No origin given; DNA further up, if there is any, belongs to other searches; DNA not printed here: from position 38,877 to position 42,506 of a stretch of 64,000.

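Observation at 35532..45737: Three tandem ~1110-aa secreted paralogs with an LRR / M60-like peptidase / LRR / sorting-tail architecture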

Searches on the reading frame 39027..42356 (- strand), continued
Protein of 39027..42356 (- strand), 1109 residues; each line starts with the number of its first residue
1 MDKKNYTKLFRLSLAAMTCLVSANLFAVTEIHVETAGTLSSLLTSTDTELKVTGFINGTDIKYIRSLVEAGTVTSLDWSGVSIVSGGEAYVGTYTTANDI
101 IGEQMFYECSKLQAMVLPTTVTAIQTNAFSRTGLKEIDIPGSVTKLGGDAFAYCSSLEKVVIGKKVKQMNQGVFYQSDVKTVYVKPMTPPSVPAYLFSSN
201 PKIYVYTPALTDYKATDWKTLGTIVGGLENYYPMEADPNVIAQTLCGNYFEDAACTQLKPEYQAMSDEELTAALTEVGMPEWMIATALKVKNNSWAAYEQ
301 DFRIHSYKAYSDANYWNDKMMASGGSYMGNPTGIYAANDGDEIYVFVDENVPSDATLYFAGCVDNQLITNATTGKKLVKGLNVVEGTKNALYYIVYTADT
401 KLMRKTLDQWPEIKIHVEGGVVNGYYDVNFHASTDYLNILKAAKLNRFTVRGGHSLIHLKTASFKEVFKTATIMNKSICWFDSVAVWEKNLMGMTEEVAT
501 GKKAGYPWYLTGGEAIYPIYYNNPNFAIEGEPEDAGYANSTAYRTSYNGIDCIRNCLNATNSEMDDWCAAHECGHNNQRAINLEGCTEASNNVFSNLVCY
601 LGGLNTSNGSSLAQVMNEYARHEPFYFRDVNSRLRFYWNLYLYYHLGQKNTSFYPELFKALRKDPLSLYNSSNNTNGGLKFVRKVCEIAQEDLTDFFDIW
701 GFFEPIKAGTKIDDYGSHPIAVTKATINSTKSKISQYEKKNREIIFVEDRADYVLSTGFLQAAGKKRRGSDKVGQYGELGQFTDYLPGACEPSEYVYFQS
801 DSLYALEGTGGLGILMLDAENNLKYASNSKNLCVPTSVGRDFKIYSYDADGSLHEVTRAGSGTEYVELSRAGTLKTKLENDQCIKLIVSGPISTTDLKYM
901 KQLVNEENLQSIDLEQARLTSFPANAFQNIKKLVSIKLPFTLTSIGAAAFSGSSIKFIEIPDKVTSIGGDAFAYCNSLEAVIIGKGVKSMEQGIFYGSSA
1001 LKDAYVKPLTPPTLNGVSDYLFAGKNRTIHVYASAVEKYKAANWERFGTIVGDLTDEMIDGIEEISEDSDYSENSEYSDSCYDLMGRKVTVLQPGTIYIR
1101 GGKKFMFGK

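Call 38: predict_structure(alignment_id=A1)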
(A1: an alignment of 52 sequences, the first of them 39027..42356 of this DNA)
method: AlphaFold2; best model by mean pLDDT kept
length: 1109 residues; sequences in the alignment: 52
mean_pLDDT: 77.0   pTM: 0.54
mean pLDDT of the five models: 77.0, 76.0, 75.5, 73.9, 68.6
residues with pLDDT >= 90: 368; 70-90: 402; 50-70: 230; < 50: 109
segments of 3 or more residues with pLDDT < 50: 1-3, 21-26, 534-541, 603-610, 648-650, 670-673, 742-791, 828-831, 1064-1078
pLDDT, mean of each block of 10 residues (from residue 1): 52 58 56 90 85 95 95 92 91 92 95 93 94 95 90 94 88 91 91 81 93 88 92 80 90 94 94 89 92 84 90 77 70 89 93 93 77 90 91 91 83 93 91 90 90 88 92 91 78 65 56 59 80 40 70 84 70 68 55 65 46 57 65 66 55 60 54 60 78 77 73 56 81 81 46 37 36 41 35 68 66 62 55 54 64 71 90 90 88 92 77 92 87 84 93 85 93 85 92 83 90 78 80 92 87 79 40 39 70 72 62
secondary structure, 60 per line:
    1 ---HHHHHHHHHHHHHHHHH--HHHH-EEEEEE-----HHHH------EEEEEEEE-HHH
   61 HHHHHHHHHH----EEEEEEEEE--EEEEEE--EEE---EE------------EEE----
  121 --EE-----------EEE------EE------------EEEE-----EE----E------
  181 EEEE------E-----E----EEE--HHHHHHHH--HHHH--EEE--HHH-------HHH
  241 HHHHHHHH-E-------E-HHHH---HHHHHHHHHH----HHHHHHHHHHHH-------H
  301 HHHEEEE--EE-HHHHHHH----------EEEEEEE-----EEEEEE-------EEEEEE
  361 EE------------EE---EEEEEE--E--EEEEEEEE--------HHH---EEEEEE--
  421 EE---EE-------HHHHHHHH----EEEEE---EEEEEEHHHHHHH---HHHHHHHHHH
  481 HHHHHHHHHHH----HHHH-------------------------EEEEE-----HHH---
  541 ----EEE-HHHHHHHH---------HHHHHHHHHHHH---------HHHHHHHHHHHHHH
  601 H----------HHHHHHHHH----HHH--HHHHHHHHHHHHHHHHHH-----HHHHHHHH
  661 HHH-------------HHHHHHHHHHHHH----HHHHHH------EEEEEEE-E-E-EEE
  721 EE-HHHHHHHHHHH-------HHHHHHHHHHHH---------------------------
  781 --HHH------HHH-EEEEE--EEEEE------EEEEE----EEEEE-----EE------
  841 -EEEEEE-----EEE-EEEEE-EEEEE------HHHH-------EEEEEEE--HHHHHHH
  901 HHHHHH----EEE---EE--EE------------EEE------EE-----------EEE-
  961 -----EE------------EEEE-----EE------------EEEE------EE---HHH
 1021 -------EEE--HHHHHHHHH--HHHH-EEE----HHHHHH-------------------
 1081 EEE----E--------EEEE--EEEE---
elements in order (helices of 4 or more, strands of 3 or more residues): H4-20 H23-26 E28-33 H39-42 E49-56 H58-70 E75-83 E86-91 E94-96 E114-116 E136-138 E159-162 E181-184 E202-204 H207-214 H217-220 E223-225 H238-248 H260-263 H267-276 H281-292 H300-303 E304-307 H313-319 E330-336 E342-347 E355-362 E380-385 E391-398 E413-418 H435-442 E447-451 E455-460 H461-467 H471-491 H496-499 E525-529 E545-547 H549-556 H566-577 H587-601 H612-620 H630-647 H653-663 H677-689 H694-699 E706-712 E718-722 H724-734 H742-753 E796-800 E803-807 E814-818 E823-827 E842-847 E853-855 E857-861 E863-867 H874-877 E885-891 H894-906 E911-913 E935-937 E957-959 E980-983 E1003-1006 E1028-1030 H1033-1041 H1044-1047 E1049-1051 H1056-1061 E1081-1083 E1097-1100 E1103-1106

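Call 41: fold_search(model_id=the predicted structure, library=pdb)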
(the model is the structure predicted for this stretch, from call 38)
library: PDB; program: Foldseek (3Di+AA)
matches with E <= 10: 429; with E <= 0.001: 32
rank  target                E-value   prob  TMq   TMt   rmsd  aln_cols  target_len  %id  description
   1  5kd2                  4.4e-28  1.00  0.41  0.71   6.8       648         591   24  BT_4244 metallopeptidase from Bacteroides thetaiotaomicron (released 2017-01-11)
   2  5kd5                  6.4e-25  1.00  0.38  0.71   6.4       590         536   25  BT_4244 metallopeptidase from Bacteroides thetaiotaomicron (released 2017-01-11)
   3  5kd8                  2.6e-24  1.00  0.37  0.69   6.3       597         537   25  BT_4244 metallopeptidase in complex with Tn antigen. (released 2017-01-11)
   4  7sci                  8.6e-20  1.00  0.33  0.68   6.7       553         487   22  AM0627 metallopeptidase from Akkermansia muciniphila (released 2022-04-27)
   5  7yx8_B                6.8e-18  1.00  0.31  0.70   6.4       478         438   22  Crystal structure of the AM0627 (E326A) inactive mutant in complex with PSGL-1-like bis-T glycopeptide and Zn2+ (released 2022-07-20)
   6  7yx8_A                8.2e-18  1.00  0.30  0.67   6.6       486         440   20  Crystal structure of the AM0627 (E326A) inactive mutant in complex with PSGL-1-like bis-T glycopeptide and Zn2+ (released 2022-07-20)
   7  7jfs                  1.6e-14  1.00  0.35  0.40   7.4       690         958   14  The structure of the CBM32-1, CBM32-2, and M60 catalytic domains from Clostridium perfringens ZmpB (released 2021-02-03)
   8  6xsx                  4.7e-14  1.00  0.31  0.61   7.3       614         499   15  The structure of the catalytic module of the metalloprotease ZmpA from Clostridium perfringens (released 2021-02-03)
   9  6xsz_B                7.1e-14  1.00  0.32  0.63   6.5       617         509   15  The structure of the M60 catalytic domain from Clostridium perfringens ZmpC (released 2021-02-03)
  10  5kdu_A                7.8e-14  1.00  0.32  0.62   6.7       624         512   15  ZmpB metallopeptidase in complex with a2,6-Sialyl T-antigen (released 2017-01-11)
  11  5kds_A                1.5e-13  1.00  0.32  0.64   6.5       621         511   15  ZmpB metallopeptidase in complex with an O-glycopeptide (a2,6-sialylated core-3 pentapeptide). (released 2017-01-11)
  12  5kdn                  1.9e-13  1.00  0.32  0.62   6.8       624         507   14  ZmpB metallopeptidase from Clostridium perfringens (released 2017-01-11)
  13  5kdj_A                2.4e-13  1.00  0.30  0.60   7.2       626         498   14  ZmpB metallopeptidase from Clostridium perfringens (released 2017-01-11)
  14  6xsz_A                2.6e-13  1.00  0.32  0.63   6.6       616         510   15  The structure of the M60 catalytic domain from Clostridium perfringens ZmpC (released 2021-02-03)
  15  5kdj_B                4.4e-13  1.00  0.31  0.61   6.7       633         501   15  ZmpB metallopeptidase from Clostridium perfringens (released 2017-01-11)
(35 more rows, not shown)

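Call 76: search_protein_families(library=pfam, proteins=[L003:17294-19549:-, L002:1878-4817:+, L022:304-2688:-, L015:3337-4746:+], max_evalue=0.001)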
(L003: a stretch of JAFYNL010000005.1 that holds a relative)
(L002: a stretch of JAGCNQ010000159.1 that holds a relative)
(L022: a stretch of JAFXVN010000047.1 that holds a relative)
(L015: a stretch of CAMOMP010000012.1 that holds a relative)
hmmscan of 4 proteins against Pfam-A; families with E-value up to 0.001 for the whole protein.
L003:17294-19549:- (751 aa): 2 families
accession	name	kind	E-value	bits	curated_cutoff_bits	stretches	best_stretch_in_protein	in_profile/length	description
PF13597.11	NRDD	-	4.4e-78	263.8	26.2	1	159-745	3-560/562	Anaerobic ribonucleoside-triphosphate reductase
PF03477.21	ATP-cone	-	9.3e-23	81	25.8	1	33-120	1-88/88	ATP cone domain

L002:1878-4817:+ (979 aa): 0 families

L022:304-2688:- (794 aa): 1 family
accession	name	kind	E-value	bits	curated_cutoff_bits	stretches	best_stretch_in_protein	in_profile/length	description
PF13306.12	LRR_5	-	2.2e-11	44.2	27.7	1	211-285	44-116/127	BspA type Leucine rich repeat region (6 copies)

L015:3337-4746:+ (469 aa): 1 family
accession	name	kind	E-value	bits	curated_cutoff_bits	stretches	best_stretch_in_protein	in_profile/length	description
PF01270.23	Glyco_hydro_8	-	2.1e-22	80.1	24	1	101-360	45-302/341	Glycosyl hydrolases family 8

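Call 92: search_protein_representatives(protein=window:39027-42356:-)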
Query: 1109 residues. Proteins with E-value up to 0.001 (for the whole library): 244517; up to 1e-10: 136257; up to 1e-30: 23984. The best 150 are listed.
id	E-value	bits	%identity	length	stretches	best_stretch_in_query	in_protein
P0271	0.0e+00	1376.6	72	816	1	4-819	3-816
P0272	0.0e+00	1267.2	55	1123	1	3-1105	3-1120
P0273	0.0e+00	1173.0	60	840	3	275-919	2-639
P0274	2.2e-292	989.5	44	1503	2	21-1057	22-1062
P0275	1.0e-252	858.2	47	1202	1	6-863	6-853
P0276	6.5e-252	855.6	46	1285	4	248-857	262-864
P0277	1.4e-250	851.1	42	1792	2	6-918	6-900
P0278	7.6e-248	842.1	37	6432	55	908-999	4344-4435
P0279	2.5e-246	837.1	47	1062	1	9-864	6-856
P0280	1.9e-234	797.7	43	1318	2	241-1066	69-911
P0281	2.9e-234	797.1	41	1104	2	33-864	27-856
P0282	3.4e-221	753.8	45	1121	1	12-856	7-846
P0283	3.7e-211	720.6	74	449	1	7-430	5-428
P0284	1.0e-210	719.1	38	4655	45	912-1007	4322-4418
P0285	4.1e-204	697.3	36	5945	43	919-1038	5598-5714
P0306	7.2e-146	504.4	42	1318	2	248-858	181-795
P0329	2.0e-132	459.9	36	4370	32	909-1061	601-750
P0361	1.2e-122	427.6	41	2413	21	953-1052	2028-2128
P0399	2.2e-115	403.5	33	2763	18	908-1052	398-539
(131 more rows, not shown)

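Call 93: search_protein_families(library=pfam, proteins=[P0274, P0275, P0276, P0277, P0279, P0280, P0281], max_evalue=0.0001)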
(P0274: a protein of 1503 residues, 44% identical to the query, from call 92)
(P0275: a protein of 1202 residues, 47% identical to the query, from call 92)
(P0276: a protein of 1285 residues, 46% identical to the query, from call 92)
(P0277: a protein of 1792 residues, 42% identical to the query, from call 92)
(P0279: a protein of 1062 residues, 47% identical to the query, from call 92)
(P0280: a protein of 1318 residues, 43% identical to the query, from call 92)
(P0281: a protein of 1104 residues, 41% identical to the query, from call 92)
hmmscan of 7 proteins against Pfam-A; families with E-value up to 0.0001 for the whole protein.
P0274 (1503 aa): 4 families
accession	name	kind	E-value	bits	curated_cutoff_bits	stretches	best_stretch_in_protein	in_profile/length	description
PF13306.12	LRR_5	-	2.6e-61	205.6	27.7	3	926-1030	21-122/127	BspA type Leucine rich repeat region (6 copies)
PF13402.12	Peptidase_M60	-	1.9e-13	51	25.8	1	436-709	6-275/275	Peptidase M60, enhancin and enhancin-like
PF18630.7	Peptidase_M60_C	-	4.3e-09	36.9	26.2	1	807-858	8-61/65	Peptidase M60 C-terminal domain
PF13855.12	LRR_8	-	3e-08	33.7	27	0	1165-1204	12-52/61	Leucine rich repeat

P0275 (1202 aa): 4 families
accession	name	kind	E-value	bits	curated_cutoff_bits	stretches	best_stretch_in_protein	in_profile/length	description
PF02368.24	Big_2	-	1.8e-21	76.3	22.8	1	1072-1143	1-72/79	Bacterial Ig-like domain (group 2)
PF13402.12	Peptidase_M60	-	3.6e-20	73.1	25.8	1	423-698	4-275/275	Peptidase M60, enhancin and enhancin-like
PF13306.12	LRR_5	-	5.8e-17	62.2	27.7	1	100-198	24-121/127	BspA type Leucine rich repeat region (6 copies)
PF18630.7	Peptidase_M60_C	-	1.1e-11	45.3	26.2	1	784-843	2-63/65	Peptidase M60 C-terminal domain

P0276 (1285 aa): 2 families
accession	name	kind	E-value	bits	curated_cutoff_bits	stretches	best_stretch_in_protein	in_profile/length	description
PF13306.12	LRR_5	-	1.4e-33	116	27.7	2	931-1035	20-123/127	BspA type Leucine rich repeat region (6 copies)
PF13402.12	Peptidase_M60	-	3.2e-20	73.2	25.8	1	435-710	4-275/275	Peptidase M60, enhancin and enhancin-like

P0277 (1792 aa): 3 families
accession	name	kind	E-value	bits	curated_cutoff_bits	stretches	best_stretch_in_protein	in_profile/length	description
PF13306.12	LRR_5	-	2.7e-38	131.2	27.7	2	100-202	25-126/127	BspA type Leucine rich repeat region (6 copies)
PF13402.12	Peptidase_M60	-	6.8e-16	59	25.8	1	420-683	7-275/275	Peptidase M60, enhancin and enhancin-like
PF18630.7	Peptidase_M60_C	-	4.3e-09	36.9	26.2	1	777-837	2-64/65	Peptidase M60 C-terminal domain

P0279 (1062 aa): 3 families
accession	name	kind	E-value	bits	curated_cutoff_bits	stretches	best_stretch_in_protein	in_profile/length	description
PF13402.12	Peptidase_M60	-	1.6e-18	67.7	25.8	1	522-693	90-275/275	Peptidase M60, enhancin and enhancin-like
PF13306.12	LRR_5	-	1.8e-15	57.4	27.7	1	100-198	25-122/127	BspA type Leucine rich repeat region (6 copies)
PF18630.7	Peptidase_M60_C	-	6.9e-08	33.1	26.2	1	796-844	13-62/65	Peptidase M60 C-terminal domain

P0280 (1318 aa): 3 families
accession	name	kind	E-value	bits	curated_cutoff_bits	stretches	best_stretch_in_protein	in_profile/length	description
PF13306.12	LRR_5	-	6.7e-42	142.8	27.7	2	967-1072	17-121/127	BspA type Leucine rich repeat region (6 copies)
PF13402.12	Peptidase_M60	-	2.5e-13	50.7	25.8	1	398-533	125-275/275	Peptidase M60, enhancin and enhancin-like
PF18630.7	Peptidase_M60_C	-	6.7e-07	29.9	26.2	1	643-691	13-63/65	Peptidase M60 C-terminal domain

P0281 (1104 aa): 3 families
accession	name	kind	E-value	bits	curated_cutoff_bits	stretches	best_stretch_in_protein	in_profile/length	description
PF13306.12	LRR_5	-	1.4e-24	86.8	27.7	2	930-1016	3-87/127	BspA type Leucine rich repeat region (6 copies)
PF13402.12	Peptidase_M60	-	3e-22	79.9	25.8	1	424-695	6-274/275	Peptidase M60, enhancin and enhancin-like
PF18630.7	Peptidase_M60_C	-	1.5e-05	25.6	26.2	1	787-844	3-62/65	Peptidase M60 C-terminal domain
